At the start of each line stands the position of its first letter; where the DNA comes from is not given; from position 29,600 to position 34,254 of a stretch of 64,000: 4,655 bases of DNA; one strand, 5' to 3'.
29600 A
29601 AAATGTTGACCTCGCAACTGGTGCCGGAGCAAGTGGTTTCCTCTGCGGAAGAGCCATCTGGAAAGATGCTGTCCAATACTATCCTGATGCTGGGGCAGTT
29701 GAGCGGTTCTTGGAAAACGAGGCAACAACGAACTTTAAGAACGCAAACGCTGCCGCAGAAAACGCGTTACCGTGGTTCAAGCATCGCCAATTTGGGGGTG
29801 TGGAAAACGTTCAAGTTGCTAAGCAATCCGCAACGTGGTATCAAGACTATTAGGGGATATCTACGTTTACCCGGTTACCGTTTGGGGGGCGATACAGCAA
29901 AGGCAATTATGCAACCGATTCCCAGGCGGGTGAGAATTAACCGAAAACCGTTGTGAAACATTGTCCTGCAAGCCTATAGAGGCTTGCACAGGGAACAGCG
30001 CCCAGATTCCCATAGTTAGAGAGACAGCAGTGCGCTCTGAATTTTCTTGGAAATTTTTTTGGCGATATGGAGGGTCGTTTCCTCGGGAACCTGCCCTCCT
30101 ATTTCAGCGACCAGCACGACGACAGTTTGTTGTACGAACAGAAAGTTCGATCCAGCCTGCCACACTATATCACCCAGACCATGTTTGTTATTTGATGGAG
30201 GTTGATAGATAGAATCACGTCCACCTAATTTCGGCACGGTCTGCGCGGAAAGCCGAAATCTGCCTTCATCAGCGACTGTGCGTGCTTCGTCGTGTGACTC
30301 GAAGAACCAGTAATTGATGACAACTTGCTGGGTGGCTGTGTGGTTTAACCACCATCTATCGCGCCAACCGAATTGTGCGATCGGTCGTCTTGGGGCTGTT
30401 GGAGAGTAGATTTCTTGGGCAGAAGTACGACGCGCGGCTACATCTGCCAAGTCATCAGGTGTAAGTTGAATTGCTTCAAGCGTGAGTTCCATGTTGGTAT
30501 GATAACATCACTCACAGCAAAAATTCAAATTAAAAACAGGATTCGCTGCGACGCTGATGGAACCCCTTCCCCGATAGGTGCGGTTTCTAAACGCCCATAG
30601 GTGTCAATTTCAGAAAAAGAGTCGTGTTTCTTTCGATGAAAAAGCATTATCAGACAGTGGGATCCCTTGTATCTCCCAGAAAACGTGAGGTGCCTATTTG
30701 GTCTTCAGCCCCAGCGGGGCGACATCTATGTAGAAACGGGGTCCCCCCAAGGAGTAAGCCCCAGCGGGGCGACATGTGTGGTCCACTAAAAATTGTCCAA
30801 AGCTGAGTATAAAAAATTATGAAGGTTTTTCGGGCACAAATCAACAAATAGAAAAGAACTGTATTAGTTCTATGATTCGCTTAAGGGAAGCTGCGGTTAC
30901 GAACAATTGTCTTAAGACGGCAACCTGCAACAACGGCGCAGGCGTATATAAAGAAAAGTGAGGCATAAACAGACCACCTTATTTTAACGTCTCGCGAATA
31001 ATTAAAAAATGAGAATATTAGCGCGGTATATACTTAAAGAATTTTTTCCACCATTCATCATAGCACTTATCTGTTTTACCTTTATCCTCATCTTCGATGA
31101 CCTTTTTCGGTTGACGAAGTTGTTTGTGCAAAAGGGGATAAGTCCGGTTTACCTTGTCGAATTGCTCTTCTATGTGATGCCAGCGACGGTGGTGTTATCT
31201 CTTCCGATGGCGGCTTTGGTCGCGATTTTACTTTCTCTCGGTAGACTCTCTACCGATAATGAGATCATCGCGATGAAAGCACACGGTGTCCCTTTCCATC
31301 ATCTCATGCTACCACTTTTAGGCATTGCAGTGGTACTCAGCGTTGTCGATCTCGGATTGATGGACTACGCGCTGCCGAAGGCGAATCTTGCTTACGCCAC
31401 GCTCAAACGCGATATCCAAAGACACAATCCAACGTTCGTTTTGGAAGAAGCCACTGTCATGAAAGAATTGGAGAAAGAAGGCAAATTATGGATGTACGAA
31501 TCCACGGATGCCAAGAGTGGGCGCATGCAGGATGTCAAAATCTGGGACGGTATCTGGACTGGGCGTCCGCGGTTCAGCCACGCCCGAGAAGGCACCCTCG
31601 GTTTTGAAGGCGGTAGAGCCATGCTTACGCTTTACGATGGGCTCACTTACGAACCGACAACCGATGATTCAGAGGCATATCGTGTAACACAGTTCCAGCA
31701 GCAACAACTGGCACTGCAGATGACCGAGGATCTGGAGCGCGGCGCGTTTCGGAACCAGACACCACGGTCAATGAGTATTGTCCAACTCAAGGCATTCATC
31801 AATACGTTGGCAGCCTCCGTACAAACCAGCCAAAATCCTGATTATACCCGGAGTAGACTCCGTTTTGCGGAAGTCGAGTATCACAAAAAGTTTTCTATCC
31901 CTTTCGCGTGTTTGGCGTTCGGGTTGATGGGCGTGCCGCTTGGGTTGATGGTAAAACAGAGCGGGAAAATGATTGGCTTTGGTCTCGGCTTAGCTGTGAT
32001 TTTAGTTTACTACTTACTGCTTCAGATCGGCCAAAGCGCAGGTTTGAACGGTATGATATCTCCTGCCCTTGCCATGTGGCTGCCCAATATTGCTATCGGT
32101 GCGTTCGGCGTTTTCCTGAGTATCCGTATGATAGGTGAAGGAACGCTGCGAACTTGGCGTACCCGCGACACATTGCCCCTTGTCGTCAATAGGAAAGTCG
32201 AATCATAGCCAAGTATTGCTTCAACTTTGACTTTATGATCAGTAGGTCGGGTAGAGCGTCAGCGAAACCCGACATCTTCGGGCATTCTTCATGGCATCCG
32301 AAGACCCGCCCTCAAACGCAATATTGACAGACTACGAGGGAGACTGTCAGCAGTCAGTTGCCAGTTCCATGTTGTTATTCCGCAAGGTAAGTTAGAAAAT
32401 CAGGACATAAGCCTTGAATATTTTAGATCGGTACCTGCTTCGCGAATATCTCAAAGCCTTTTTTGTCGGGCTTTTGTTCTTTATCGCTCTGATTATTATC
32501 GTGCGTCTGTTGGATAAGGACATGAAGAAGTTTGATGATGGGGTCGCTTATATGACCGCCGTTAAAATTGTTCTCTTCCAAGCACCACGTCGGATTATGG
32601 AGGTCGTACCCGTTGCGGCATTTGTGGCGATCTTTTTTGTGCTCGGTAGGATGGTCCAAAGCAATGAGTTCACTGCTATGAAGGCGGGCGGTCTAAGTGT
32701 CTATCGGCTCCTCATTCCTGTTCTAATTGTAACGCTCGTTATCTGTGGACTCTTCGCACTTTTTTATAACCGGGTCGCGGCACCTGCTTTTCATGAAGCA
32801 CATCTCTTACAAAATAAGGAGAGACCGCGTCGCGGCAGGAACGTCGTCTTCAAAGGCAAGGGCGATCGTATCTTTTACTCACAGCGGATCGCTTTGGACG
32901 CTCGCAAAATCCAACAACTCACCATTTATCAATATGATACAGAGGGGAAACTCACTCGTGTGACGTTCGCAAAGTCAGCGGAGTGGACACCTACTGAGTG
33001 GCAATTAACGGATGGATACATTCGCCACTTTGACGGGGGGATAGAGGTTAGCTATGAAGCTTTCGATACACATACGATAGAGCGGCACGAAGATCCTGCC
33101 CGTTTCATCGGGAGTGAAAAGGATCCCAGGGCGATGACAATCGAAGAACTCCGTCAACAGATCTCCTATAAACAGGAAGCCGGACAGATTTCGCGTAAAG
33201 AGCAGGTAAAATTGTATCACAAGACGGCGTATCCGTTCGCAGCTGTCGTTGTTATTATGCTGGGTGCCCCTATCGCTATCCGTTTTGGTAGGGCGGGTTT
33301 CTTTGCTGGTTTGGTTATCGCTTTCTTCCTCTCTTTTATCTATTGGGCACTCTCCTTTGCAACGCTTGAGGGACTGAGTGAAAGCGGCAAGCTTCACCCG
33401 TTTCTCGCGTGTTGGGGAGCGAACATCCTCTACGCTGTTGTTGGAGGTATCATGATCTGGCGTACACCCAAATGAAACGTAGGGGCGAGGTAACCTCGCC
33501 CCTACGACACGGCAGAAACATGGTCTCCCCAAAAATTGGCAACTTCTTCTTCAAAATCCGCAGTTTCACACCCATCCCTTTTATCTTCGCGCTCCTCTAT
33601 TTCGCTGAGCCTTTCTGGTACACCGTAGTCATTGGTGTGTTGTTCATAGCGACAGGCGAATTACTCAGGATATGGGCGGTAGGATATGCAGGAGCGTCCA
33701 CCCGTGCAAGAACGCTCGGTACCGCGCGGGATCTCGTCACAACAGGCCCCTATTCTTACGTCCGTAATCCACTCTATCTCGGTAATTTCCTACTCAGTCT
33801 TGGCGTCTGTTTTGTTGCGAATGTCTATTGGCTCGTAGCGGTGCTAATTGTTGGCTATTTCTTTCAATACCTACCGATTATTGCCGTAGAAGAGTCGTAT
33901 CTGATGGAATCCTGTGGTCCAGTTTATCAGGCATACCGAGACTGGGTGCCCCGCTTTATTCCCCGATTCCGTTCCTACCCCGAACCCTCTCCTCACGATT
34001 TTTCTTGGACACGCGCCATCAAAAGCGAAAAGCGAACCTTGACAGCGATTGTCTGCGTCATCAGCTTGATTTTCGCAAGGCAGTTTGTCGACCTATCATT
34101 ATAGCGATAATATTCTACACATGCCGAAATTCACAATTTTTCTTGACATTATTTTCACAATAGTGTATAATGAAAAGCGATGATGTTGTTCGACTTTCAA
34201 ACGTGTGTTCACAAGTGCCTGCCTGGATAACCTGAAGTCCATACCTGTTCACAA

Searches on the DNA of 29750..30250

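Call 10: search_rna_families(source=window, start=29750, end=30250, threshold=evalue, max_evalue=10, show_alignments=3)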
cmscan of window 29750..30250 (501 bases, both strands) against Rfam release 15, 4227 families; matches with E-value up to 10: 0.
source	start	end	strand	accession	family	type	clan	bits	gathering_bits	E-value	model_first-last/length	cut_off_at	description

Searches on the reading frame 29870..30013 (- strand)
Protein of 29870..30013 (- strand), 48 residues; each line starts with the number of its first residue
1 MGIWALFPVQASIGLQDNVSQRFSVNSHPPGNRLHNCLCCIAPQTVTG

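Call 57: find_homologous_proteins(query=window:29870-30013:-, max_evalue=10)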
Query seq(48 aa): no candidate shares three 5-residue words with the query. No homologue found.

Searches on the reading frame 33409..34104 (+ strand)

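Call 50: search_protein_families(library=pfam, proteins=[window:33409-34104:+], max_evalue=0.00001)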
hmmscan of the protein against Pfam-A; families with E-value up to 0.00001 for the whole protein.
window:33409-34104:+ (231 aa): 2 families
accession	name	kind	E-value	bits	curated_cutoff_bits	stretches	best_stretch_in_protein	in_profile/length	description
PF04191.18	PEMT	-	1.3e-10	42.1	25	1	72-167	2-100/105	Phospholipid methyltransferase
PF04140.19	ICMT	-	9.9e-09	36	24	1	79-166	4-94/95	Isoprenylcysteine carboxyl methyltransferase (ICMT) family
